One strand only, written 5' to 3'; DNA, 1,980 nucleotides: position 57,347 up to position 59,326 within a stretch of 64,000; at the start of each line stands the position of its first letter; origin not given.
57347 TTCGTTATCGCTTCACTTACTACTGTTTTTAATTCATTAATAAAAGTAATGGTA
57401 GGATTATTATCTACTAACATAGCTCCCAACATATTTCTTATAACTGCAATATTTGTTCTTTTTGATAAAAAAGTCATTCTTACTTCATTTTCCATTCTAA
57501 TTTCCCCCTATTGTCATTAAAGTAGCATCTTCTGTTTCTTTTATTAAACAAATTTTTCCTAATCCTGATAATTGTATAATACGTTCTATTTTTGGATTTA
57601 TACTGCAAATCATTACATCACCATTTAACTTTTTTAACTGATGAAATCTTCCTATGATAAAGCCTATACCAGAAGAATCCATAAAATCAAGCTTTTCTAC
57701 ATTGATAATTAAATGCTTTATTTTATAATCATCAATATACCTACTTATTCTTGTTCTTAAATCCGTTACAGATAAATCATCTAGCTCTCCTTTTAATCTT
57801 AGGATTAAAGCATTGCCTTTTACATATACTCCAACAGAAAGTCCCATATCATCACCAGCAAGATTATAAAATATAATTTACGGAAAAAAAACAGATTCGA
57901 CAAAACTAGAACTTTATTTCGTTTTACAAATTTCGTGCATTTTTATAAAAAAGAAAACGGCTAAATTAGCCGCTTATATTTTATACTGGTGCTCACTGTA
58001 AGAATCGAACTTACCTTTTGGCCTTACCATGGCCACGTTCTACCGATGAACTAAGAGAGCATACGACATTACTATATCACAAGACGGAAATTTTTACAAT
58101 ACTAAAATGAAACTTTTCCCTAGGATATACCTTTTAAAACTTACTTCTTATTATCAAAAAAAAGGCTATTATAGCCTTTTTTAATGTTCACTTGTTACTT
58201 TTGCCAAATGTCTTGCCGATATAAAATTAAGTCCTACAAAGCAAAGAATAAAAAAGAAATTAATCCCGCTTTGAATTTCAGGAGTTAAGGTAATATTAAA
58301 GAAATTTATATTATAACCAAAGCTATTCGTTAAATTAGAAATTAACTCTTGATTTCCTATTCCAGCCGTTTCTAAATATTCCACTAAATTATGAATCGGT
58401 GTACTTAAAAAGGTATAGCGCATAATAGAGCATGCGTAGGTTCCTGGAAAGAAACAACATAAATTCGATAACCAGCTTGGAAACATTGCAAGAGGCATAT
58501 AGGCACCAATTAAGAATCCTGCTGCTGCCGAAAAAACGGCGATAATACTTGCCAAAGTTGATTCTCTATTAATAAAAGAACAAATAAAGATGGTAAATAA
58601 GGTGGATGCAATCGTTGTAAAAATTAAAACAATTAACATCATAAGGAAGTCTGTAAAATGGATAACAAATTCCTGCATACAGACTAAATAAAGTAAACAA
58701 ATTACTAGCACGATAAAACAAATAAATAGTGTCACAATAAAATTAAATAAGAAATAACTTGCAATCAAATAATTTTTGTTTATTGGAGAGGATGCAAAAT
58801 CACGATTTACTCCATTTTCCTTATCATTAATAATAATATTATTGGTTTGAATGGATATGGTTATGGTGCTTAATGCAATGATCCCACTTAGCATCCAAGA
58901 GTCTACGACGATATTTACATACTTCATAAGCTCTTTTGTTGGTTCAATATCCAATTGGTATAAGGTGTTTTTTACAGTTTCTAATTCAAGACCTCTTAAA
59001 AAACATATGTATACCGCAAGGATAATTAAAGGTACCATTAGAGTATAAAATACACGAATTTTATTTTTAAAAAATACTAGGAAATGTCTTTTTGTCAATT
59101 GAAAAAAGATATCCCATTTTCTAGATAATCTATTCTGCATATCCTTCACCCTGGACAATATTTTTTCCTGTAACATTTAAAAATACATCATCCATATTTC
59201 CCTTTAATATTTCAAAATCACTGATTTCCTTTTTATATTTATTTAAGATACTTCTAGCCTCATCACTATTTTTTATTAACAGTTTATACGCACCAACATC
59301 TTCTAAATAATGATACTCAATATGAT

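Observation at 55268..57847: spoIIAA-spoIIAB-spoVAC/D/E block with the sigF gene absent from its usual position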

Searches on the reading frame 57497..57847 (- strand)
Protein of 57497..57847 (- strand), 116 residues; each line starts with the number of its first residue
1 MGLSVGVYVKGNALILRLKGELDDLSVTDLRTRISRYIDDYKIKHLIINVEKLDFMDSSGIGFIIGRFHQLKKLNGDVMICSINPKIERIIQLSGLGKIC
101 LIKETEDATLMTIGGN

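Call 3: search_protein_families(library=pfam, proteins=[window:57497-57847:-], max_evalue=0.01)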
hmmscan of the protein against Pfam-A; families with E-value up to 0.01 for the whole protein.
window:57497-57847:- (116 aa): 2 families
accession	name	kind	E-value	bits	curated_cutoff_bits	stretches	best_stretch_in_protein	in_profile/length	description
PF01740.26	STAS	-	2.9e-23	82.1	22.6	1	7-107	4-104/106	STAS domain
PF13466.11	STAS_2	-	3.8e-05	24.2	29.2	1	16-96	1-79/80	STAS domain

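Call 4: search_protein_families(library=ncbifam, proteins=[window:57497-57847:-], max_evalue=0.01)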
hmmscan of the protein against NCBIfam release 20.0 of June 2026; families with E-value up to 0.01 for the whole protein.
window:57497-57847:- (116 aa): 5 families
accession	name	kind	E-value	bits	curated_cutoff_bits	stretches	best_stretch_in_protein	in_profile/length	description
TIGR02886.1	spore_II_AA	equivalog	2.9e-32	110.8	114.75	1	9-109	5-105/106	anti-sigma F factor antagonist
TIGR00377.1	ant_ant_sig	superfamily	7.7e-26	90.1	53.45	1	1-107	1-107/108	anti-sigma factor antagonist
NF052652.1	YtvA_fam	equivalog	5.8e-06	26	250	1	7-87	139-219/243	YtvA family blue-light photoreceptor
NF033618.0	mlaB_1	equivalog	6.9e-06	26.4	90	1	14-100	10-92/94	lipid asymmetry maintenance protein MlaB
NF047705.1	slr1659_superfam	superfamily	0.0088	16.3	100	0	40-64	45-69/111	slr1659 superfamily regulator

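Call 78: search_solved_structures(query=window:57497-57847:-, max_evalue=0.00001, show_alignments=1)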
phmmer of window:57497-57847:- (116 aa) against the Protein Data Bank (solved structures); distinct sequences matched with E-value up to 0.00001: 7.
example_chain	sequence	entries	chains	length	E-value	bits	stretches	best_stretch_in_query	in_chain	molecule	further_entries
1auz_A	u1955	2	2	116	3.1e-26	95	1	3-114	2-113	SPOIIAA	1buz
1th8_B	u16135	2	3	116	2.1e-25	92.3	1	1-114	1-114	Anti-sigma F factor antagonist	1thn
1tid_B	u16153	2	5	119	6.1e-25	90.8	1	1-114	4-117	Anti-sigma F factor antagonist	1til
1h4y_A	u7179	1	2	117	2.3e-16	63.2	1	12-108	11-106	ANTI-SIGMA F FACTOR ANTAGONIST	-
1h4x_A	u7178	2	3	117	4.4e-16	62.3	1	12-108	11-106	ANTI-SIGMA F FACTOR ANTAGONIST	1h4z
1sbo_A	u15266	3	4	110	2.1e-09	40.8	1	7-106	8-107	Putative anti-sigma factor antagonist TM1442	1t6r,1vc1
6m36_B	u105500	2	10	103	1.1e-06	32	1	5-100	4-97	Anti-sigma-B factor antagonist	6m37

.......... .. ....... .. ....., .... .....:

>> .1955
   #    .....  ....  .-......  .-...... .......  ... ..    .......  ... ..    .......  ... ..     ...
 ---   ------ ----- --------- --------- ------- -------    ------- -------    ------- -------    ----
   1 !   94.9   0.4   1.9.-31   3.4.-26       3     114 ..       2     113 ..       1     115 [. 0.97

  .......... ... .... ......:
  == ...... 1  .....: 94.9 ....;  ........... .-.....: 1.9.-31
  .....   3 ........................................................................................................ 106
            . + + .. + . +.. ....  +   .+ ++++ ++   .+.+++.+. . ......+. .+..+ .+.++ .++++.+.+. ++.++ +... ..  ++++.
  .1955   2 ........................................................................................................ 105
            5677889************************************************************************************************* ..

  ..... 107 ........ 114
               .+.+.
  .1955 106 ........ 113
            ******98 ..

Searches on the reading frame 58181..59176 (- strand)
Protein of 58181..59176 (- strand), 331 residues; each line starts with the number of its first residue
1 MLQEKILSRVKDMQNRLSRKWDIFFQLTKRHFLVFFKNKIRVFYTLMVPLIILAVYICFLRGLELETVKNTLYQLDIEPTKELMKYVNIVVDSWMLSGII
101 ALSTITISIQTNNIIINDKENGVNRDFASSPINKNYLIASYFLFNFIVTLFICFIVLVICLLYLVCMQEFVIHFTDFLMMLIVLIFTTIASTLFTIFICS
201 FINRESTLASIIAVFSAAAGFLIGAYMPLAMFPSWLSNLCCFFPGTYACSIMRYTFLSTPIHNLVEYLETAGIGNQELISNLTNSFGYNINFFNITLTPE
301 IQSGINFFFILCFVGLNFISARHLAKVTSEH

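Call 3: search_protein_families(library=pfam, proteins=[window:58181-59176:-], max_evalue=0.01)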
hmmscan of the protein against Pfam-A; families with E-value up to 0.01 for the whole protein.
window:58181-59176:- (331 aa): 2 families
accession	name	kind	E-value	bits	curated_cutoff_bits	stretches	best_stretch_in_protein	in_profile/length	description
PF01061.29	ABC2_membrane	-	7.3e-12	45.7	26.9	1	24-257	3-211/211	ABC-2 type transporter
PF12698.13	ABC2_membrane_3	-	2e-11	44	31.6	1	80-255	154-318/347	ABC-2 family transporter protein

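Call 4: search_protein_families(library=ncbifam, proteins=[window:58181-59176:-], max_evalue=0.01)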
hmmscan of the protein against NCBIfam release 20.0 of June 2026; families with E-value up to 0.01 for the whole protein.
window:58181-59176:- (331 aa): 4 families
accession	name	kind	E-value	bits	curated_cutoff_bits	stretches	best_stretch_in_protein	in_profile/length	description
TIGR01247.1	drrB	subfamily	1.6e-07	31.3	223.05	1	35-259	6-208/236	daunorubicin resistance ABC transporter membrane protein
TIGR03861.1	phenyl_ABC_PedC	subfamily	1.3e-05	25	241.35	1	22-256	2-221/253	alcohol ABC transporter, permease protein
TIGR00025.1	Mtu_efflux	paralog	3.4e-05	23.5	146.9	1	98-254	44-198/238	ABC transporter efflux protein, DrrB family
TIGR01248.1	drrC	subfamily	6.8e-05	23.1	165.65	1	111-253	8-146/152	daunorubicin resistance protein C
